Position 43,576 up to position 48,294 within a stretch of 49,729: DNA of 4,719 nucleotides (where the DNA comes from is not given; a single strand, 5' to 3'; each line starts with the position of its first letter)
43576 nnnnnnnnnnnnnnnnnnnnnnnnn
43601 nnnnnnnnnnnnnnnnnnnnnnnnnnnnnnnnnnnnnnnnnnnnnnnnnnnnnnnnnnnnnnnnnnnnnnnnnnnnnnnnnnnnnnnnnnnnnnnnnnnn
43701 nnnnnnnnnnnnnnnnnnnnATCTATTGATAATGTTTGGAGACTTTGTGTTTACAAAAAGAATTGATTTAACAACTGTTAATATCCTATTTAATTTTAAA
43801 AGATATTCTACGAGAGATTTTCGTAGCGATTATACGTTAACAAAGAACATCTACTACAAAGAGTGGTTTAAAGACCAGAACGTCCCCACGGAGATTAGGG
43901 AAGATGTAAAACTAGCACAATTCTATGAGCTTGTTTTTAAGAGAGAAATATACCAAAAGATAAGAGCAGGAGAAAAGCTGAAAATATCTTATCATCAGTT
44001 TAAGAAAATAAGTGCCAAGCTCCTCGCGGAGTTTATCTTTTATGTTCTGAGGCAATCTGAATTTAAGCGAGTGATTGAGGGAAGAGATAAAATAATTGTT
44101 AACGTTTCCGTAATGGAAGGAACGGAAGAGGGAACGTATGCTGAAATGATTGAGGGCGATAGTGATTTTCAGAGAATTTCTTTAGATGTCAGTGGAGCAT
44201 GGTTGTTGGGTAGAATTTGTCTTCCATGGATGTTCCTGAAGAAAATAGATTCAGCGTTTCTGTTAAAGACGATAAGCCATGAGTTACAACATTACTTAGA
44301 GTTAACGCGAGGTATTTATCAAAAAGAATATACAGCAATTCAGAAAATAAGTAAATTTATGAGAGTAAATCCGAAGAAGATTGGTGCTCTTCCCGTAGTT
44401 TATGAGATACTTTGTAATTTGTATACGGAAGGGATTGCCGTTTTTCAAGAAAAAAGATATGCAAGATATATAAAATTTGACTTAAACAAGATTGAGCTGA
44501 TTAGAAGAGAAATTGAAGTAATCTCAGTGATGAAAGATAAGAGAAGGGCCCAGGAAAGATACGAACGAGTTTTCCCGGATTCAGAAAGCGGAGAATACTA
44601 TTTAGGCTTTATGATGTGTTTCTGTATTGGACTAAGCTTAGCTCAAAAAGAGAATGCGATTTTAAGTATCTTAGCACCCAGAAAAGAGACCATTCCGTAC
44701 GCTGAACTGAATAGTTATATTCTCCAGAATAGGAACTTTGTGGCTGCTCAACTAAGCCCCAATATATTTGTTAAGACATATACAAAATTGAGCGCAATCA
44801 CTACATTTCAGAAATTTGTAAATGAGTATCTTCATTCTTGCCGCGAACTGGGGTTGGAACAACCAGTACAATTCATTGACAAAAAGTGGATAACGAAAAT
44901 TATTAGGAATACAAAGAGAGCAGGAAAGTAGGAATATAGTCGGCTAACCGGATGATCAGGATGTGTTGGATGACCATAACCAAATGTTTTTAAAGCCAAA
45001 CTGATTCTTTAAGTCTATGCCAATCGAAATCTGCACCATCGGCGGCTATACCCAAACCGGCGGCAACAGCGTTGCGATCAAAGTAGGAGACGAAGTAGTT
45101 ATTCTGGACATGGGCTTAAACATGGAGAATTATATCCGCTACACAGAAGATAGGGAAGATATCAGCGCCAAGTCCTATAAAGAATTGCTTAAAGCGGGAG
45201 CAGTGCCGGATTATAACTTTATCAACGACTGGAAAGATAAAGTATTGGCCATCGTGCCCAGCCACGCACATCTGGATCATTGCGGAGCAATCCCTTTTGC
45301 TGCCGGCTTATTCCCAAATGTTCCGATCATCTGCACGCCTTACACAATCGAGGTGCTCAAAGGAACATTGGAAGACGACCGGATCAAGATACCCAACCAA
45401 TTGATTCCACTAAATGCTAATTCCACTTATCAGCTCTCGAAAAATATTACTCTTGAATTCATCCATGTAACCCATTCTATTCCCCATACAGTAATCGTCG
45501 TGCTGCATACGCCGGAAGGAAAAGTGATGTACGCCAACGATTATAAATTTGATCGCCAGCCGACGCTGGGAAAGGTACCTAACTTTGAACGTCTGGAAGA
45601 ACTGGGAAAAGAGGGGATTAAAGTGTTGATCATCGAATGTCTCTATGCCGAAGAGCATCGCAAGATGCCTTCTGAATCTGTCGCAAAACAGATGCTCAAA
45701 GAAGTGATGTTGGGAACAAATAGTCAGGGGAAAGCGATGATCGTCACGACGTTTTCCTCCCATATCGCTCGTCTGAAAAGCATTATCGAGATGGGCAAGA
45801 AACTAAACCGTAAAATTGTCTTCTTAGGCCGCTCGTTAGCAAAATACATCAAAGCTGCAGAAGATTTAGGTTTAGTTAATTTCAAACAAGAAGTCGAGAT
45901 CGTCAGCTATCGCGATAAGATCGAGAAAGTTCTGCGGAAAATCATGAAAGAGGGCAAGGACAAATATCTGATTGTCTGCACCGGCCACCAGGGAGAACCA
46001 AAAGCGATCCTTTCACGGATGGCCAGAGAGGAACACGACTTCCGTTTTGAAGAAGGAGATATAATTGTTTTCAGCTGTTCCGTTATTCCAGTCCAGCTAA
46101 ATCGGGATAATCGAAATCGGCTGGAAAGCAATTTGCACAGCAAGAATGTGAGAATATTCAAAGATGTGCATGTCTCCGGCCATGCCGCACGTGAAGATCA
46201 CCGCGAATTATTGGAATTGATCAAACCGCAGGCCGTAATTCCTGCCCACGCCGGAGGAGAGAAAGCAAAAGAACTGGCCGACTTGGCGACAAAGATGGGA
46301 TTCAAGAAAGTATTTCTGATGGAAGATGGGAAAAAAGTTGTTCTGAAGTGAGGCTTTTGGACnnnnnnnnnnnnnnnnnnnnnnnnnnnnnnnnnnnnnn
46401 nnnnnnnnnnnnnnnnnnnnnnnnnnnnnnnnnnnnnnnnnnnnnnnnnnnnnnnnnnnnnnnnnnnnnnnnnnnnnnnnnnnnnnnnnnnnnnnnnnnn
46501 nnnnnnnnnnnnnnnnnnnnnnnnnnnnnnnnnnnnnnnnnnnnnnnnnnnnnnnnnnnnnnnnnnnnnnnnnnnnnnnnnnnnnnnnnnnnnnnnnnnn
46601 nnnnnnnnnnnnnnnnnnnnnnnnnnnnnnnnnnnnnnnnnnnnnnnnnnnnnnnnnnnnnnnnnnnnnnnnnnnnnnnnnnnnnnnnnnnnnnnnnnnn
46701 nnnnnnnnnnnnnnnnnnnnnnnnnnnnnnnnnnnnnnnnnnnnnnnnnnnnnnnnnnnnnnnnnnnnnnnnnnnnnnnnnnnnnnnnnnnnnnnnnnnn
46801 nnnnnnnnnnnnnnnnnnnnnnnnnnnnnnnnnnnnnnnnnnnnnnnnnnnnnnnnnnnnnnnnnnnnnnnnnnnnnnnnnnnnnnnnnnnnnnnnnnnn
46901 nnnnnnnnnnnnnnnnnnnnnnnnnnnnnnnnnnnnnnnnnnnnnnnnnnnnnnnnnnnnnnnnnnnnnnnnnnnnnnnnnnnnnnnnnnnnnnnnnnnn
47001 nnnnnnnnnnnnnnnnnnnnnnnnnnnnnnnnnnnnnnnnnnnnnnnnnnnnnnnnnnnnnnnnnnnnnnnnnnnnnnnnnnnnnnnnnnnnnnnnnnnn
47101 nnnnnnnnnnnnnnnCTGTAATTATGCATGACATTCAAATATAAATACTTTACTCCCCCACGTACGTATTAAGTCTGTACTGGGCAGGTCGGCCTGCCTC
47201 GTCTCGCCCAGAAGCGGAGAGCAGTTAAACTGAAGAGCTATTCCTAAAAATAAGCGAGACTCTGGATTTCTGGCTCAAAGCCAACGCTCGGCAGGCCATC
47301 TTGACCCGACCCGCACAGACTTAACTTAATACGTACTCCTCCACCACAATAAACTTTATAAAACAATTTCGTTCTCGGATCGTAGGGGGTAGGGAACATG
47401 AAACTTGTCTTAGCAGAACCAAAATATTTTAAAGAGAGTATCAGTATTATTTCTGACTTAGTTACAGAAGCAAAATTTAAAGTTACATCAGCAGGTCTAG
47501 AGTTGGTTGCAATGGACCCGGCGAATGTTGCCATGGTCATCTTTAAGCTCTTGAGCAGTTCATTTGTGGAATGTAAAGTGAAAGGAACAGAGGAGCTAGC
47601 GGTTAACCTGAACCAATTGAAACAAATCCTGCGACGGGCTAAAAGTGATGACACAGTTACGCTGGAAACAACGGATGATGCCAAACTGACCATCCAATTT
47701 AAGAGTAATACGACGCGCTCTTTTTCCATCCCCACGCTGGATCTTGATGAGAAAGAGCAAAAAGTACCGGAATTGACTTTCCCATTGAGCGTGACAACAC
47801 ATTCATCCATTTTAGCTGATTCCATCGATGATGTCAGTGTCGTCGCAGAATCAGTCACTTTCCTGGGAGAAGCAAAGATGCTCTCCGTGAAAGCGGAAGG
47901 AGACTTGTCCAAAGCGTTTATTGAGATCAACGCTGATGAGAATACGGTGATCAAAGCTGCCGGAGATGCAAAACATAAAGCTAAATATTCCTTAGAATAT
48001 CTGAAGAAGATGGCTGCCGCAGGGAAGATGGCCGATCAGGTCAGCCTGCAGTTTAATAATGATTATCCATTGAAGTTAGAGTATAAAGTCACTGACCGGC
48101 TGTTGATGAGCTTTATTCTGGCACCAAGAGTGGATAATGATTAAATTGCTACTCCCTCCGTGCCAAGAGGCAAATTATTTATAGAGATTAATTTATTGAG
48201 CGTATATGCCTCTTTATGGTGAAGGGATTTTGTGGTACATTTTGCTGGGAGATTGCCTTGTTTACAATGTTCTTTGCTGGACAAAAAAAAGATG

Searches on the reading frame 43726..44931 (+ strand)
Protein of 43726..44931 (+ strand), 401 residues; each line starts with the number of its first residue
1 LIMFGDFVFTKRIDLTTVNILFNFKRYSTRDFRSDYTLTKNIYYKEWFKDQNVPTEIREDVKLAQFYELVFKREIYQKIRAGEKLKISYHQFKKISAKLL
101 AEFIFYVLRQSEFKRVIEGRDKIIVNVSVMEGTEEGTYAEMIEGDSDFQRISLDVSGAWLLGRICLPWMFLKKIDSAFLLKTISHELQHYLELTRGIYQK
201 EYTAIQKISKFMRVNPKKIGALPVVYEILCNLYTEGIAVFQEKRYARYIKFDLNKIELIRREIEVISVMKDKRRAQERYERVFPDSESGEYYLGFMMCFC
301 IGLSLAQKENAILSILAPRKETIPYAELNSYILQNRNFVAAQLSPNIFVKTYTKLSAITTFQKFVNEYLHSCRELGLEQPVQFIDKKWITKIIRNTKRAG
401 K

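Call 16: search_protein_families(library=pfam, proteins=[window:43726-44931:+])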
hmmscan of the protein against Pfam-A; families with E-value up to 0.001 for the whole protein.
window:43726-44931:+ (401 aa): 1 family
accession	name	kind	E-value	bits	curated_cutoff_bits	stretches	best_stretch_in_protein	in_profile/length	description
PF16531.10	SAS-6_N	-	0.0005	20.7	25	0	25-103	12-95/135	Centriolar protein SAS N-terminal domain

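Call 61: search_protein_families(library=ncbifam, proteins=[window:43726-44931:+], max_evalue=0.01)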
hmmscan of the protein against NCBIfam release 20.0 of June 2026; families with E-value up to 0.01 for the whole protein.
window:43726-44931:+ (401 aa): 0 families

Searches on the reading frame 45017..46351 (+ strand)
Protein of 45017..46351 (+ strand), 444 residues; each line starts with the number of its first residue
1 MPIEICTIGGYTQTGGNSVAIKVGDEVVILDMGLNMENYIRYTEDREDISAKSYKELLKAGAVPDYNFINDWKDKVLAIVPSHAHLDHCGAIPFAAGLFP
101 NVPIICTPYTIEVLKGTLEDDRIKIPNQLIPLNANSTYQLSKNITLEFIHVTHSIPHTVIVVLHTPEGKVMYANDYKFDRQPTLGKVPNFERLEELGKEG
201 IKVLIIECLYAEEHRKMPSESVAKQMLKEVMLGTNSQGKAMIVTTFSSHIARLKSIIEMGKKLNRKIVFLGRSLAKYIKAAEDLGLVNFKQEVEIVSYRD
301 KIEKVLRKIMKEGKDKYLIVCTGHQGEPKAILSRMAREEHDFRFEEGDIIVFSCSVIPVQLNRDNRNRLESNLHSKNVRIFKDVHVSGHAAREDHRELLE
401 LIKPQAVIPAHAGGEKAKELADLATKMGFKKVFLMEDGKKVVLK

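Call 15: find_encoding_contigs(protein=window:45017-46351:+, flank=3000, max_places=4)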
Protein window:45017-46351:+ (444 aa): 2 contigs read that carry it; 2 places shown.
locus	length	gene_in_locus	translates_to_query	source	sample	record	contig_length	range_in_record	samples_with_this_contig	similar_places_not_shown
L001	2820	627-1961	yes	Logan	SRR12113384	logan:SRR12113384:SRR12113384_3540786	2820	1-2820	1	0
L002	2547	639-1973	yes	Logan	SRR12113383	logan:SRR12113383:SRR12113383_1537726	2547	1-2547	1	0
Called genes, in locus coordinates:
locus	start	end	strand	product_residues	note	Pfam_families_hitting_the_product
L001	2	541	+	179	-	?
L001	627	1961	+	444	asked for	PF00753:Lactamase_B (weak), PF12706:Lactamase_B_2, PF22505:RNase_J_b_CASP, PF07521:RMMBL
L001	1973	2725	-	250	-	-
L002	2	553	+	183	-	?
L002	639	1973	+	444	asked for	PF00753:Lactamase_B (weak), PF12706:Lactamase_B_2, PF22505:RNase_J_b_CASP, PF07521:RMMBL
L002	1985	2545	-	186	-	?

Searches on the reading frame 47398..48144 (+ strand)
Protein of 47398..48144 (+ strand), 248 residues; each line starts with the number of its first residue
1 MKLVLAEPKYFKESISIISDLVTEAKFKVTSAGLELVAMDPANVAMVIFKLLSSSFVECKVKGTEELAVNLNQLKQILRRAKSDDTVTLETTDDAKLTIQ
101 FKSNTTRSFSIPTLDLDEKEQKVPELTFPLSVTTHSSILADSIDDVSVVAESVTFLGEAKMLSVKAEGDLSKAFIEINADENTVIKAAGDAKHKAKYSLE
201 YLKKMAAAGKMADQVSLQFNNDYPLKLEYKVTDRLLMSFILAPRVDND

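Call 50: find_encoding_contigs(protein=window:47398-48144:+, flank=2500, max_places=10)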
Protein window:47398-48144:+ (248 aa): 1 contig read that carries it; 1 place shown.
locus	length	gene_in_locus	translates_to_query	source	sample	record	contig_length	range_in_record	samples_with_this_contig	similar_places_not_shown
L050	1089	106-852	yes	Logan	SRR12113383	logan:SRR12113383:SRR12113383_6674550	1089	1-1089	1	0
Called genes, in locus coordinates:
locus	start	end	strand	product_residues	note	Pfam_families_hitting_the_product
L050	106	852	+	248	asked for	PF00705:PCNA_N, PF02747:PCNA_C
